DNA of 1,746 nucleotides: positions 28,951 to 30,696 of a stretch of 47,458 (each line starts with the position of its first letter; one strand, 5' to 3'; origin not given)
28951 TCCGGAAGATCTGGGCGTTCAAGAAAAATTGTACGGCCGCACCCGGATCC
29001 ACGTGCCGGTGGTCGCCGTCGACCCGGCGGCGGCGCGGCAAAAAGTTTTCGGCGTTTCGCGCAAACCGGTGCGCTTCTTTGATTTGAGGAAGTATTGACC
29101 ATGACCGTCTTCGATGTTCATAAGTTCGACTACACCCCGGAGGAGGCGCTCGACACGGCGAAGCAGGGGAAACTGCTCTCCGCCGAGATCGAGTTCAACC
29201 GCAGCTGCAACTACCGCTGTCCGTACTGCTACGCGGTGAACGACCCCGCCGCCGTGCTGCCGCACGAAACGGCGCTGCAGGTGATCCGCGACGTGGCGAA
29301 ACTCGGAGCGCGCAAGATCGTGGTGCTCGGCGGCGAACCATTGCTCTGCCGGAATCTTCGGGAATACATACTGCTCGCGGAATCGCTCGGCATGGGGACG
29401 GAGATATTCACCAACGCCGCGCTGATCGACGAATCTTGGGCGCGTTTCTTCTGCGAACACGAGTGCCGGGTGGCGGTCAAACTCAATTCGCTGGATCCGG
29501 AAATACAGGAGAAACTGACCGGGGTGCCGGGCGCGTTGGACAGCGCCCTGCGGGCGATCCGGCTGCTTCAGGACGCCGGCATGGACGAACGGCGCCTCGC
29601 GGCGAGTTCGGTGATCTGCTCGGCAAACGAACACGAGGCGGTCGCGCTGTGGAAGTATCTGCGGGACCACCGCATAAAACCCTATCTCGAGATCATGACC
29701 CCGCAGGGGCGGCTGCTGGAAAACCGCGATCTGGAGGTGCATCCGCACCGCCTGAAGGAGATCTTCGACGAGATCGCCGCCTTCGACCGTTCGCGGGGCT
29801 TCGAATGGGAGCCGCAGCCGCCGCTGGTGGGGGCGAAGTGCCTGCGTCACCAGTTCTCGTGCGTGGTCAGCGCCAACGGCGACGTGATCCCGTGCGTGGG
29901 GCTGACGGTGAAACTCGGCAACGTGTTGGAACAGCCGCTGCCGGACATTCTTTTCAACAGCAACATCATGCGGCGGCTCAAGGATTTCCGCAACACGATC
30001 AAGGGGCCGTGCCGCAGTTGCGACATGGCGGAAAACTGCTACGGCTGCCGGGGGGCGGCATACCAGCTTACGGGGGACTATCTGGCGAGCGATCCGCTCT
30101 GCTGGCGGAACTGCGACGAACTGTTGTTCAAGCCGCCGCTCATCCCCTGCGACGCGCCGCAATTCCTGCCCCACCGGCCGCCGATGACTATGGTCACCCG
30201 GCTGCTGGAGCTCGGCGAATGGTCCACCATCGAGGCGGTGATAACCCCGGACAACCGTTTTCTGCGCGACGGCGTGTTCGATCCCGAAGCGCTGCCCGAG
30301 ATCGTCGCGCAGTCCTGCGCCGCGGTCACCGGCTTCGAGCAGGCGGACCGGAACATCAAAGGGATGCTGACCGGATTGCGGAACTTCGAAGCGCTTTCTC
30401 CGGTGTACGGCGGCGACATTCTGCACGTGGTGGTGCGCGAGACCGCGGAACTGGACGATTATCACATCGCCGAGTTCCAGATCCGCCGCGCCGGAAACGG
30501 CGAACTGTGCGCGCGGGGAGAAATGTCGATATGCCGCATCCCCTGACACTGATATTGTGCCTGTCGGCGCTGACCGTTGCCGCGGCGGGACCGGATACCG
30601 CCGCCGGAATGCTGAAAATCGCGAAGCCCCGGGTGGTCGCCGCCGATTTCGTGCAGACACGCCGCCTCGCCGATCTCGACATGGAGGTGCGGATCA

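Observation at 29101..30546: Radical SAM/SPASM enzyme covalently fused to an ApeI-type hotdog dehydratase domain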

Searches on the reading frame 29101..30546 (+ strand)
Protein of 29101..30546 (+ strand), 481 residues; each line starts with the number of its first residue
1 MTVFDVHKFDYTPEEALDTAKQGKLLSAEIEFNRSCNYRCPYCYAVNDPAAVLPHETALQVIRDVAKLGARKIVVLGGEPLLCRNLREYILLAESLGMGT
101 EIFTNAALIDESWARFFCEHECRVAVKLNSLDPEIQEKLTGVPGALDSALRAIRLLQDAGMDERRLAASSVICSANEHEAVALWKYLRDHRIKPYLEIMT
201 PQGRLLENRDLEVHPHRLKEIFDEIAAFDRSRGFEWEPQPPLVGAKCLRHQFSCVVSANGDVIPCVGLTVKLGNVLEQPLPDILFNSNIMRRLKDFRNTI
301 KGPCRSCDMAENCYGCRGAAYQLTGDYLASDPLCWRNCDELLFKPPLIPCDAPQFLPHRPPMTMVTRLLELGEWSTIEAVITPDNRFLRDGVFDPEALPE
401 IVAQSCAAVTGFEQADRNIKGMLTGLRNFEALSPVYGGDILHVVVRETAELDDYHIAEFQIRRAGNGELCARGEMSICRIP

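Call 3: search_protein_families(library=pfam, proteins=[window:29101-30543:+], max_evalue=1)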
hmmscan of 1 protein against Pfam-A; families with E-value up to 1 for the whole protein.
window:29101-30543:+ (481 aa): 4 families
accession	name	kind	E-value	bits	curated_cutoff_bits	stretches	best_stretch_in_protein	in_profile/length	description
PF04055.27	Radical_SAM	-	2.3e-19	70.6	29.5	1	30-163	1-143/166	Radical SAM superfamily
PF13186.11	SPASM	-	5.1e-10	39.9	21.5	1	247-308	1-67/67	Iron-sulfur cluster-binding domain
PF13353.11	Fer4_12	-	0.0011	19.8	22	1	32-94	11-75/137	4Fe-4S single cluster domain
PF22817.2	ApeP-like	-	0.0028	17.7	27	1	352-475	7-137/158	ApeP dehydratase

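Call 4: search_protein_families(library=ncbifam, proteins=[window:29101-30543:+], max_evalue=1)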
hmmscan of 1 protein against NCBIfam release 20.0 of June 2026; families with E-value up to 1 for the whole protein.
window:29101-30543:+ (481 aa): 87 families (the best 25 are shown)
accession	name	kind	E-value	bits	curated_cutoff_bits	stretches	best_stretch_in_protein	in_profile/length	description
TIGR04545.1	rSAM_ahbD_hemeb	equivalog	3.1e-35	122.2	500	2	247-335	249-336/339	heme b synthase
TIGR04303.1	GeoRSP_rSAM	equivalog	3.4e-34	118.9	400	1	31-335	10-325/325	GeoRSP system radical SAM/SPASM protein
TIGR04055.1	rSAM_NirJ2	equivalog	3.2e-30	105.8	500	2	247-335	236-323/326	putative heme d1 biosynthesis radical SAM protein NirJ2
TIGR04053.2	TIGR04053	equivalog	1.2e-28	100.4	395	2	255-335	284-363/366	TIGR04053 family radical SAM/SPASM domain-containing protein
NF045574.1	sacti_mat_StsB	exception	4.2e-25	88.5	625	1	27-326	97-405/466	StsB family radical SAM/SPASM domain sactipeptide maturase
TIGR02109.1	PQQ_syn_pqqE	equivalog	8.9e-25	87.4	381.35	2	30-161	11-146/358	pyrroloquinoline quinone biosynthesis protein PqqE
TIGR04546.1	rSAM_ahbC_deAc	equivalog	2.7e-24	85.7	650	2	32-211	45-227/390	12,18-didecarboxysiroheme deacetylase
TIGR04051.1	rSAM_NirJ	equivalog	1.7e-23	83.2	515.45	2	33-223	9-200/354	heme d1 biosynthesis radical SAM protein NirJ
TIGR04054.1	rSAM_NirJ1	equivalog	1.7e-21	76.3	650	2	30-190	40-200/387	putative heme d1 biosynthesis radical SAM protein NirJ1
TIGR04347.1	pseudo_SAM_Halo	equivalog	1.2e-19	70.9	525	2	33-163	45-178/390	TIGR04347 family pseudo-SAM/SPASM protein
NF050035.1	rSAM_WgK_link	exception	5.3e-19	68.4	650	2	253-336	275-363/367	radical SAM/SPASM peptide maturase WgkB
NF041298.1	rSAM_mat_DynA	equivalog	2.7e-17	62.8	450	2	35-200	10-187/356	dynobactin maturation radical SAM/SPASM protein DynA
TIGR02666.1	moaA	equivalog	1.7e-16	60.1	284.05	1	35-203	19-197/336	GTP 3',8-cyclase MoaA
TIGR03962.1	mycofact_rSAM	equivalog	9.9e-16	57.8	265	1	31-335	17-332/339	mycofactocin radical SAM maturase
NF038283.1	viperin_w_prok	equivalog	1.7e-15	57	180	1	32-145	8-131/281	viperin family antiviral radical SAM protein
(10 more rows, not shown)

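Call 7: find_homologous_proteins(query=window:29101-30543:+, max_evalue=0.00001)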
Query window:29101-30543:+ (481 aa): 1574 proteins with E <= 0.00001 among 8000 candidates; the best 120 are listed.
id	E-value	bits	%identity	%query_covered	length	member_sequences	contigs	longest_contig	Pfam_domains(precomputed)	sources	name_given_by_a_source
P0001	0.0e+0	1124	100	100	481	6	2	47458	PF13186.12,PF04055.28,PF22817.3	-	-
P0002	7.2e-270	914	80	100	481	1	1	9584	PF13186.12,PF04055.28,PF22817.3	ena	-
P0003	3.0e-268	908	80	100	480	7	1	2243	PF13186.12,PF04055.28,PF22817.3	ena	-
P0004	3.4e-266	902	80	100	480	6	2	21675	PF13186.12,PF04055.28,PF22817.3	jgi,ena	-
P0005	9.4e-265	897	79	100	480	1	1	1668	PF13186.12,PF04055.28,PF22817.3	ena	-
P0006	1.7e-263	893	78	100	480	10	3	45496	PF13186.12,PF04055.28,PF22817.3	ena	-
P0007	1.2e-258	877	78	100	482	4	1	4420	PF13186.12,PF04055.28,PF22817.3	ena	-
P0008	1.0e-257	874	77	100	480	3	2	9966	PF13186.12,PF04055.28,PF22817.3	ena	-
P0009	3.7e-257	872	75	100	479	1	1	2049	PF13186.12,PF04055.28,PF22817.3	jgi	-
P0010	5.7e-256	868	75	100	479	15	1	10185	PF13186.12,PF04055.28,PF22817.3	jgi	jgi:radical SAM protein with 4Fe4S-binding SPASM domain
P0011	5.7e-256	868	77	100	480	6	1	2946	PF13186.12,PF04055.28,PF22817.3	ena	-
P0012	1.7e-255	866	77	100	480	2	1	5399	PF13186.12,PF04055.28,PF22817.3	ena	-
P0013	1.1e-254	864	76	100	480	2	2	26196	PF13186.12,PF04055.28,PF22817.3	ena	-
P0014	2.2e-254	863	75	100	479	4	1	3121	PF13186.12,PF04055.28,PF22817.3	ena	-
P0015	1.0e-252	857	77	100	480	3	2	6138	PF13186.12,PF04055.28,PF22817.3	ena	-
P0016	1.3e-252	857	74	100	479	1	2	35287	PF13186.12,PF04055.28,PF22817.3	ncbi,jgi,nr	ncbi:MAG: radical SAM protein [Lentisphaerae bacterium]|nr:radical SAM protein [Lentisphaerota bacte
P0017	1.8e-252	856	76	100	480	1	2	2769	PF13186.12,PF04055.28,PF22817.3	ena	-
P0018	7.1e-252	854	75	100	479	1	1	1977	PF13186.12,PF04055.28,PF22817.3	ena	-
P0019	4.3e-251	852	77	99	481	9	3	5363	PF13186.12,PF04055.28,PF22817.3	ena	-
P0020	2.8e-249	846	76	99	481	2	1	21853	PF13186.12,PF04055.28,PF13353.12,PF22817.3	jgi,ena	-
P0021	5.4e-248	842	74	100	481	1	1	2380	PF13186.12,PF04055.28,PF22817.3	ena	-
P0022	2.9e-247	839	74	100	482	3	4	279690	PF13186.12,PF04055.28,PF22817.3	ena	-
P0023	2.5e-245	833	73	100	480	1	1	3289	PF13186.12,PF04055.28,PF22817.3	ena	-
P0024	8.2e-245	831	75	99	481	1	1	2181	PF13186.12,PF04055.28,PF13353.12,PF22817.3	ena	-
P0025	3.6e-244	829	74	100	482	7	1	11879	PF13186.12,PF04055.28,PF13353.12,PF22817.3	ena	-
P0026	5.3e-244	828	75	100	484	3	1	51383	PF13186.12,PF04055.28,PF13353.12,PF22817.3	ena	-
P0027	2.8e-241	819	75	99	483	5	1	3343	PF13186.12,PF04055.28,PF13353.12,PF22817.3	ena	-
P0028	2.6e-240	816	74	99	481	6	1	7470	PF13186.12,PF04055.28,PF22817.3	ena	-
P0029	8.3e-240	815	74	99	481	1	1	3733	PF13186.12,PF04055.28,PF13353.12,PF22817.3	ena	-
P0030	8.8e-240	814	73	100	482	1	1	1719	PF13186.12,PF04055.28,PF22817.3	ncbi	-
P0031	1.2e-239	814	74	100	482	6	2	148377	PF13186.12,PF04055.28,PF22817.3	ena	-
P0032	3.6e-238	809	73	99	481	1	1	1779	PF13186.12,PF04055.28,PF22817.3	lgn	-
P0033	1.3e-237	807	73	100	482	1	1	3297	PF13186.12,PF04055.28,PF22817.3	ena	-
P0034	7.7e-237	805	73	100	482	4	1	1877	PF13186.12,PF04055.28,PF22817.3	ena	-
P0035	2.5e-233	793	72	99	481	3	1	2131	PF13186.12,PF04055.28,PF22817.3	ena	-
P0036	1.0e-231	788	70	99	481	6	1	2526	PF13186.12,PF04055.28,PF22817.3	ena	-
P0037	4.4e-231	786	70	100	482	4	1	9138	PF13186.12,PF04055.28,PF22817.3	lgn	-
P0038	2.1e-230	784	69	99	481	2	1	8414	PF13186.12,PF04055.28,PF13353.12,PF22817.3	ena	-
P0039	3.7e-229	779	71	96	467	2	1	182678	PF13186.12,PF04055.28,PF22817.3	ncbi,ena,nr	ncbi:MAG: radical SAM protein [Lentisphaeria bacterium]|nr:radical SAM protein [Lentisphaeria bacter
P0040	3.2e-228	776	68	100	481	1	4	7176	PF13186.12,PF04055.28,PF13353.12,PF22817.3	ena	-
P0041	9.0e-227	772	68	100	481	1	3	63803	PF13186.12,PF04055.28,PF13353.12,PF22817.3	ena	-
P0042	8.0e-226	768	68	100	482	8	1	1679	PF13186.12,PF04055.28,PF22817.3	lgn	-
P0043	2.2e-225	767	65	100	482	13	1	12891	PF13186.12,PF04055.28,PF22817.3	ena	-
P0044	5.5e-223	759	67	99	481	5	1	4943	PF13186.12,PF04055.28,PF22817.3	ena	-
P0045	7.4e-223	759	66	100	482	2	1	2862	PF13186.12,PF04055.28,PF22817.3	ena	-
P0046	2.1e-222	757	69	96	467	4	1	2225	PF13186.12,PF04055.28,PF22817.3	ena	-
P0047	5.4e-222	756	69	100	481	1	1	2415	PF13186.12,PF04055.28,PF22817.3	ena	-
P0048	1.7e-221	754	67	99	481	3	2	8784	PF13186.12,PF04055.28,PF22817.3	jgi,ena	-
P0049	2.7e-221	754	67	100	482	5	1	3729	PF13186.12,PF04055.28,PF22817.3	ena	-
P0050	3.3e-221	753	68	100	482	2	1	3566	PF13186.12,PF04055.28,PF22817.3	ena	-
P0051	3.7e-221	753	67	100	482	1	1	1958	PF13186.12,PF04055.28,PF22817.3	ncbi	-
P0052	8.1e-221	752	67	100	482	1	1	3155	PF13186.12,PF04055.28,PF22817.3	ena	-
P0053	1.5e-219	748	66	100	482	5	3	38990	PF13186.12,PF04055.28,PF22817.3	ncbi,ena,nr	ncbi:MAG: radical SAM protein [Lentisphaeria bacterium]|nr:radical SAM protein [Lentisphaeria bacter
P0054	4.2e-219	746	66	100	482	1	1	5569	PF13186.12,PF04055.28,PF22817.3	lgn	-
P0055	6.5e-219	746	68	100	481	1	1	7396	PF13186.12,PF04055.28,PF22817.3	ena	-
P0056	6.9e-217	739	68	100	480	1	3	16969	PF13186.12,PF04055.28,PF22817.3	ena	-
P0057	2.7e-215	734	68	100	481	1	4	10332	PF13186.12,PF04055.28,PF22817.3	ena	-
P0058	4.1e-215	733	67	100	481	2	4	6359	PF13186.12,PF04055.28,PF22817.3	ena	-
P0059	1.6e-211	721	65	100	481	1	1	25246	PF13186.12,PF04055.28,PF22817.3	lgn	-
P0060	4.0e-208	710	64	100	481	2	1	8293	PF13186.12,PF04055.28,PF22817.3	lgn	-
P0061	4.2e-208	710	65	99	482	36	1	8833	PF13186.12,PF04055.28,PF22817.3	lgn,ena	-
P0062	1.7e-207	708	65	100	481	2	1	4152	PF13186.12,PF04055.28,PF22817.3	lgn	-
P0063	3.4e-206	704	63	100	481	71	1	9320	PF13186.12,PF04055.28,PF22817.3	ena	-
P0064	9.5e-206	702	64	100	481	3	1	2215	PF13186.12,PF04055.28,PF22817.3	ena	-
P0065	1.6e-202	692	64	100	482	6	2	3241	PF13186.12,PF04055.28,PF22817.3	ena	-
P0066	2.1e-199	681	63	100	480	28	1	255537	PF13186.12,PF04055.28,PF22817.3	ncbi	-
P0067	3.0e-196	671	67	88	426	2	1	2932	PF13186.12,PF04055.28,PF22817.3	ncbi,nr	ncbi:MAG: radical SAM protein, partial [Lentisphaeria bacterium]|nr:radical SAM protein [Lentisphaer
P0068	8.8e-194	663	63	99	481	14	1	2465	PF13186.12,PF04055.28,PF22817.3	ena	-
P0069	8.9e-193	659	62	100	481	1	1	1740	PF13186.12,PF04055.28,PF22817.3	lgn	-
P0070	3.3e-192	658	62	100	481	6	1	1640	PF13186.12,PF04055.28,PF22817.3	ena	-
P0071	1.9e-190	652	60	100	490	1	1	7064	PF13186.12,PF04055.28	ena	-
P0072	5.3e-188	644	59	99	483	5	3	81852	PF13186.12,PF04055.28,PF22817.3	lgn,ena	-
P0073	1.1e-166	573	66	78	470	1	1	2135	PF13186.12,PF04055.28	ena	-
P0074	1.7e-165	569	55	99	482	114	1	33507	PF13186.12,PF04055.28,PF22817.3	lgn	-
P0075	5.1e-161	555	54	99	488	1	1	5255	PF13186.12,PF04055.28,PF22817.3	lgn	-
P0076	1.4e-158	547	53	99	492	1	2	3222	PF13186.12,PF04055.28,PF22817.3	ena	-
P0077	3.8e-156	539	70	71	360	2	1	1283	PF13186.12,PF04055.28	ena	-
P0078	3.4e-154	532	52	99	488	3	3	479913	PF13186.12,PF04055.28,PF22817.3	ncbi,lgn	-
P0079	1.8e-153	530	49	99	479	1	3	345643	PF13186.12,PF04055.28,PF22817.3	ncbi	-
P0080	3.9e-153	529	51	98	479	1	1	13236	PF13186.12,PF04055.28,PF22817.3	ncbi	-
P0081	3.2e-152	526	51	99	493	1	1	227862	PF13186.12,PF04055.28,PF22817.3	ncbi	-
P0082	3.6e-151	522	53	99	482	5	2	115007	PF13186.12,PF04055.28,PF22817.3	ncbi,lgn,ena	-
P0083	8.3e-149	514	52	98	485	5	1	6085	PF13186.12,PF04055.28,PF22817.3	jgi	jgi:radical SAM protein with 4Fe4S-binding SPASM domain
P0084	1.3e-148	514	49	100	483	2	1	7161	PF13186.12,PF04055.28,PF22817.3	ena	-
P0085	1.4e-148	514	51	99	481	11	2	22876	PF13186.12,PF04055.28,PF13353.12,PF22817.3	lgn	-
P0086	1.3e-147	511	48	99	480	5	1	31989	PF13186.12,PF04055.28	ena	-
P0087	2.5e-147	510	49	99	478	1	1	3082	PF04055.28,PF22817.3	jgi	-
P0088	8.5e-147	508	47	99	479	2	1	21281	PF13186.12,PF04055.28,PF13353.12,PF22817.3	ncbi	-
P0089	4.0e-146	506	48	99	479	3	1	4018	PF13186.12,PF04055.28,PF22817.3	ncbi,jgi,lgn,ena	-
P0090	6.3e-145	502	49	99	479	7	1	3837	PF13186.12,PF04055.28,PF13353.12,PF22817.3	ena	-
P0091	2.7e-144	500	50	99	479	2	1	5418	PF13186.12,PF04055.28,PF22817.3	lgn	-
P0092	4.8e-144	499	49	99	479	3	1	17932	PF13186.12,PF04055.28,PF22817.3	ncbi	-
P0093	5.2e-144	499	49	99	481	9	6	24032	PF13186.12,PF04055.28,PF13353.12,PF22817.3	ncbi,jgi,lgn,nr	ncbi:MAG: radical SAM protein [Victivallaceae bacterium]|jgi:radical SAM protein with 4Fe4S-binding 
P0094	2.1e-143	497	49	99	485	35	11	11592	PF13186.12,PF04055.28,PF22817.3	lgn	-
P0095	1.4e-142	494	49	99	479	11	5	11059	PF13186.12,PF04055.28,PF13353.12,PF22817.3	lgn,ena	-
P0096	3.5e-142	493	49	98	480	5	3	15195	PF13186.12,PF04055.28,PF13353.12,PF22817.3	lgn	-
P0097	1.8e-140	487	47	99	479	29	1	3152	PF13186.12,PF04055.28,PF22817.3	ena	-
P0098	2.5e-140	486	49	98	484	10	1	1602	PF13186.12,PF04055.28,PF22817.3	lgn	-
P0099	2.6e-140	486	46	99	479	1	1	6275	PF13186.12,PF04055.28,PF13353.12,PF22817.3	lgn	-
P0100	4.7e-140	486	47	98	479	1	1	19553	PF13186.12,PF04055.28,PF22817.3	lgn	-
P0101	1.1e-139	484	49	98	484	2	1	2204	PF13186.12,PF04055.28,PF22817.3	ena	-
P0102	1.1e-139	484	49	98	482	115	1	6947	PF13186.12,PF04055.28,PF13353.12,PF22817.3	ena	-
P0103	2.5e-138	480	48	99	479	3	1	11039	PF13186.12,PF04055.28,PF22817.3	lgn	-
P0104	3.4e-138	479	49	98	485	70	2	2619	PF13186.12,PF04055.28,PF13353.12,PF22817.3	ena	-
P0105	3.1e-137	476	48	98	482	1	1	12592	PF13186.12,PF04055.28,PF13353.12,PF22817.3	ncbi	-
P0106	4.7e-137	476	49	98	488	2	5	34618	PF13186.12,PF04055.28,PF22817.3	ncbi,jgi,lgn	jgi:radical SAM protein with 4Fe4S-binding SPASM domain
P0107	1.0e-134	468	47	98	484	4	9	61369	PF13186.12,PF04055.28,PF22817.3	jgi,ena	jgi:radical SAM protein with 4Fe4S-binding SPASM domain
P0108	1.8e-134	467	47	98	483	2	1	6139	PF13186.12,PF04055.28,PF22817.3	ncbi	-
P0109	2.1e-134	467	48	98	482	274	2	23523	PF13186.12,PF04055.28,PF22817.3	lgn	-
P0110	2.1e-134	467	47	98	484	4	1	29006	PF13186.12,PF04055.28,PF22817.3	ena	-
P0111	2.6e-133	463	47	99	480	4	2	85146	PF13186.12,PF04055.28,PF22817.3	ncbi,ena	-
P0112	4.1e-133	463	45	99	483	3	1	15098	PF13186.12,PF04055.28,PF13353.12,PF22817.3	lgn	-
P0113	7.1e-133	462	48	96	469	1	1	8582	PF13186.12,PF04055.28,PF22817.3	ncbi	-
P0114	8.3e-133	462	47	98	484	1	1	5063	PF13186.12,PF04055.28,PF22817.3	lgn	-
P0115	2.1e-132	460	46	99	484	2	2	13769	PF13186.12,PF04055.28,PF22817.3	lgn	-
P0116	2.3e-132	460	47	98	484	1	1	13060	PF13186.12,PF04055.28,PF22817.3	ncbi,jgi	jgi:radical SAM protein with 4Fe4S-binding SPASM domain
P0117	3.6e-132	460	47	98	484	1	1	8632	PF13186.12,PF04055.28,PF22817.3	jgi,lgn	jgi:radical SAM protein with 4Fe4S-binding SPASM domain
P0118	4.1e-131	456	46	98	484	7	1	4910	PF13186.12,PF04055.28,PF22817.3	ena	-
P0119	1.1e-128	448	45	98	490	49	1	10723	PF13186.12,PF04055.28,PF13353.12,PF22817.3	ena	-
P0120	2.0e-128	447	44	98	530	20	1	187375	PF13186.12,PF04055.28,PF22817.3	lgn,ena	-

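Call 12: find_encoding_contigs(protein=window:29101-30546:+, flank=10000, max_places=4)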
Protein window:29101-30546:+ (481 aa): 1 contig read that carries it; 1 place shown.
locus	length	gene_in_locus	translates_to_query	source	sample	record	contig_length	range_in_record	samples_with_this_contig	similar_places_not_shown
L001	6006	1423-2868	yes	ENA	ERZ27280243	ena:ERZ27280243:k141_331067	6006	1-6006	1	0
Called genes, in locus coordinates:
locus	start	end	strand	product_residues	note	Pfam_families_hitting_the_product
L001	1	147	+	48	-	?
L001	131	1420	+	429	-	PF00501:AMP-binding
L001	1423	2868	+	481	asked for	PF04055:Radical_SAM, PF13186:SPASM, PF22817:ApeP-like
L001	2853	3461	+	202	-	PF19574:LolA_3 (weak), PF03548:LolA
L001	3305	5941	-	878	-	-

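Call 13: find_encoding_contigs(protein=P0079, flank=10000, max_places=2)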
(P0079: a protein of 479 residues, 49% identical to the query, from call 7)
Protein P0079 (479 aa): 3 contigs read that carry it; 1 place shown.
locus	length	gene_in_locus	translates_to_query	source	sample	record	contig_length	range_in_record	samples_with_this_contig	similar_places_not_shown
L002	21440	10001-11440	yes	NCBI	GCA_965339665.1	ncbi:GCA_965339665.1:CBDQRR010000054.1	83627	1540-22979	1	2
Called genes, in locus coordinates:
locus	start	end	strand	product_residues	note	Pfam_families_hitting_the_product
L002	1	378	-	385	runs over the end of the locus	PF01098:FTSW_RODA_SPOVE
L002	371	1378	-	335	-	-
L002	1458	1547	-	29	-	-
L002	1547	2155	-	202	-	PF18306:LDcluster4, PF03641:Lysine_decarbox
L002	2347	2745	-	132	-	-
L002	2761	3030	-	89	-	-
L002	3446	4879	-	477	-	PF00149:Metallophos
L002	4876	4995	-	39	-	-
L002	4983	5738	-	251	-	PF01223:Endonuclease_NS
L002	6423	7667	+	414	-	PF00109:ketoacyl-synt, PF02801:Ketoacyl-synt_C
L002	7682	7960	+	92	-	PF00550:PP-binding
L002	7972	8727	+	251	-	PF01553:Acyltransferase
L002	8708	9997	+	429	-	PF00501:AMP-binding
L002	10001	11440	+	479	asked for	PF04055:Radical_SAM, PF13186:SPASM (faint), PF22817:ApeP-like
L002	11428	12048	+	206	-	PF03548:LolA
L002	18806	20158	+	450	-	PF02310:B12-binding, PF04055:Radical_SAM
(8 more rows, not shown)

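Call 14: find_encoding_contigs(protein=P0120, flank=10000, max_places=2)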
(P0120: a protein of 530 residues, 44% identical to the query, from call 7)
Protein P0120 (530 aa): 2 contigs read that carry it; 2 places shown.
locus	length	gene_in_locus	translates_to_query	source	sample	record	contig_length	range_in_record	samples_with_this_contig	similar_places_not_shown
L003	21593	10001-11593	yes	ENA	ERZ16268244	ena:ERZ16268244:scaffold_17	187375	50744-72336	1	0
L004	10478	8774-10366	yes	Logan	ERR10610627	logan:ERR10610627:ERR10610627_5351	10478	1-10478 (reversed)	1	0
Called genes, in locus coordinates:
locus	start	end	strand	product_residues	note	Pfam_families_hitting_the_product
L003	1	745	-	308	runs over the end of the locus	PF01882:DUF58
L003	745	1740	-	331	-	PF00493:MCM (weak), PF20030:bpMoxR, PF07726:AAA_3, PF07728:AAA_5, PF17863:AAA_lid_2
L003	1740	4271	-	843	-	PF01841:Transglut_core (weak)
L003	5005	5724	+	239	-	PF00106:adh_short, PF08659:KR, PF13561:adh_short_C2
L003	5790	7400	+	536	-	PF13450:NAD_binding_8, PF01593:Amino_oxidase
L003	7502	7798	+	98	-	PF00550:PP-binding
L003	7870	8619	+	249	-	PF01553:Acyltransferase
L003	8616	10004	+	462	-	PF00501:AMP-binding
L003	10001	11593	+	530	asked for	PF04055:Radical_SAM, PF13186:SPASM, PF22817:ApeP-like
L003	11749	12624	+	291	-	PF03548:LolA (weak)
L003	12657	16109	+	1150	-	PF03176:MMPL (faint)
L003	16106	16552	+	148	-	PF07977:FabA, PF22818:ApeI-like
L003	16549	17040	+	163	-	PF13279:4HBT_2, PF03061:4HBT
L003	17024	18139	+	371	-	PF00109:ketoacyl-synt, PF02801:Ketoacyl-synt_C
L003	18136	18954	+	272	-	-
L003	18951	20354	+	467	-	PF02310:B12-binding, PF04055:Radical_SAM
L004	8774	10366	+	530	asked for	PF04055:Radical_SAM, PF13186:SPASM, PF22817:ApeP-like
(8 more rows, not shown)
